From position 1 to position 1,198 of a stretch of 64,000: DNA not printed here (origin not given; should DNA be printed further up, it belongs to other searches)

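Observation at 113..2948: Fused inositol-3-phosphate synthase/cytidylyltransferase facing a CDP-alcohol phosphotransferase: a CDP-inositol pathway outside its usual hosts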

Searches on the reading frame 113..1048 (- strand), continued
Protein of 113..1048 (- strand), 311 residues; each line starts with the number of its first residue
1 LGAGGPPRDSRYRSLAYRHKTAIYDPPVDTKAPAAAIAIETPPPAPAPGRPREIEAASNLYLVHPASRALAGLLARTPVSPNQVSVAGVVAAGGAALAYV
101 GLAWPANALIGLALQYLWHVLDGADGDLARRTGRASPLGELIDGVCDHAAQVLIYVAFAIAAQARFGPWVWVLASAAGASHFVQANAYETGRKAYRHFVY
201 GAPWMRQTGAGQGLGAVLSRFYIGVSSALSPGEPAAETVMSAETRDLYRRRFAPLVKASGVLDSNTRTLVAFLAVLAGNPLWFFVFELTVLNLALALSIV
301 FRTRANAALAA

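Call 42: fold_search(model_id=the predicted structure, library=pdb)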
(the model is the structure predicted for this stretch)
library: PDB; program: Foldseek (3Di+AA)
matches with E <= 10: 396; with E <= 0.001: 3
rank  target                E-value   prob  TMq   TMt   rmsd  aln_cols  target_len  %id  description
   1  4o6m_A                5.4e-04  1.00  0.51  0.44   7.5       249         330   19  Structure of AF2299, a CDP-alcohol phosphotransferase (CMP-bound) (released 2014-05-14)
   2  4o6m_B                7.0e-04  1.00  0.52  0.44   7.3       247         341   18  Structure of AF2299, a CDP-alcohol phosphotransferase (CMP-bound) (released 2014-05-14)
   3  8gyw_A                8.9e-04  1.00  0.34  0.27  20.5       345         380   17  Cryo-EM structure of human CEPT1 complexed with CDP-choline (released 2023-03-22)
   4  4q7c_A                1.5e-03  1.00  0.52  0.45   7.3       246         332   18  Structure of AF2299, a CDP-alcohol phosphotransferase (released 2014-05-28)
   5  4o6n_A                2.5e-03  1.00  0.52  0.45   7.4       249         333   18  Structure of AF2299, a CDP-alcohol phosphotransferase (CDP-bound) (released 2014-05-14)
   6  6h53_A                4.6e-03  1.00  0.37  0.52   8.9       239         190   17  Crystal structure of Mycobacterium tuberculosis phosphatidylinositol phosphate synthase (PgsA1) in apo form (released 2019-05-15)
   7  6h53_B                5.0e-03  1.00  0.41  0.57   8.6       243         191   18  Crystal structure of Mycobacterium tuberculosis phosphatidylinositol phosphate synthase (PgsA1) in apo form (released 2019-05-15)
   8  6h5a_B                5.2e-03  1.00  0.41  0.53   9.7       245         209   16  Crystal structure of Mycobacterium tuberculosis phosphatidylinositol phosphate synthase (PgsA1) in complex with mangan (released 2019-05-15)
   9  6h5a_A                7.2e-03  1.00  0.40  0.52   9.1       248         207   16  Crystal structure of Mycobacterium tuberculosis phosphatidylinositol phosphate synthase (PgsA1) in complex with mangan (released 2019-05-15)
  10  9uet_A                7.5e-03  1.00  0.35  0.28  20.0       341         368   19  Cryo-EM structure of human choline-phosphotransferase 1 (released 2025-06-18)
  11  6h59_A                9.7e-03  1.00  0.40  0.55   9.8       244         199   16  Crystal structure of Mycobacterium tuberculosis phosphatidylinositol phosphate synthase (PgsA1) with CDP-DAG bound (released 2019-05-15)
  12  6wmv_A                1.1e-02  1.00  0.37  0.32   9.6       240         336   18  Structure of a phosphatidylinositol-phosphate synthase (PIPS) from Mycobacterium kansasii with evidence of substrate b (released 2020-05-27)
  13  4mnd                  1.1e-02  1.00  0.40  0.29  14.8       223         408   16  Crystal structure of Archaeoglobus fulgidus IPCT-DIPPS bifunctional membrane protein (released 2014-07-02)
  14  6h59_B                1.1e-02  1.00  0.41  0.57   9.7       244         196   16  Crystal structure of Mycobacterium tuberculosis phosphatidylinositol phosphate synthase (PgsA1) with CDP-DAG bound (released 2019-05-15)
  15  8ero_A                2.3e-02  0.98  0.32  0.26  21.5       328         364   18  Structure of Xenopus cholinephosphotransferase1 in complex with CDP (released 2023-04-26)
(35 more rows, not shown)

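Call 86: find_encoding_contigs(protein=P0206, flank=8000, max_places=1)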
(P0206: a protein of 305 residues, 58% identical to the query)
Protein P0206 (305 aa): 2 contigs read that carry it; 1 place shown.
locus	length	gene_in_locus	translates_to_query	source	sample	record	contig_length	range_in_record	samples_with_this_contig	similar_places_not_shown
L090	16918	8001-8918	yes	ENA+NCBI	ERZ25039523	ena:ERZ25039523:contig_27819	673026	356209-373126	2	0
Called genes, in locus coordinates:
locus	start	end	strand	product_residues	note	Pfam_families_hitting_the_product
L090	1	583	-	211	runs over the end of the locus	PF04199:Cyclase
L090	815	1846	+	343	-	PF00296:Bac_luciferase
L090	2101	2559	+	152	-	PF09912:DUF2141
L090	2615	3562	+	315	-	PF04055:Radical_SAM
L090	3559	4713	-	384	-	PF00614:PLDc (faint), PF13091:PLDc_2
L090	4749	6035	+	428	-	PF13439:Glyco_transf_4, PF13579:Glyco_trans_4_4, PF20706:GT4-conflict, PF00534:Glycos_transf_1, PF13692:Glyco_trans_1_4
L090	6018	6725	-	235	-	PF00483:NTP_transferase (weak), PF12804:NTP_transf_3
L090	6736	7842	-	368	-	PF01658:Inos-1-P_synth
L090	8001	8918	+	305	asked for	PF01066:CDP-OH_P_transf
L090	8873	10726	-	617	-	PF00664:ABC_membrane, PF13401:AAA_22 (faint), PF00005:ABC_tran, PF02463:SMC_N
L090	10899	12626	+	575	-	PF00501:AMP-binding, PF23024:AMP-dom_DIP2-like (weak)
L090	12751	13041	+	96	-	PF00550:PP-binding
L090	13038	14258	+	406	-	PF00155:Aminotran_1_2, PF01053:Cys_Met_Meta_PP (weak), PF01212:Beta_elim_lyase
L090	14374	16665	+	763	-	PF03739:LptF_LptG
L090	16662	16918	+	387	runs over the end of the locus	-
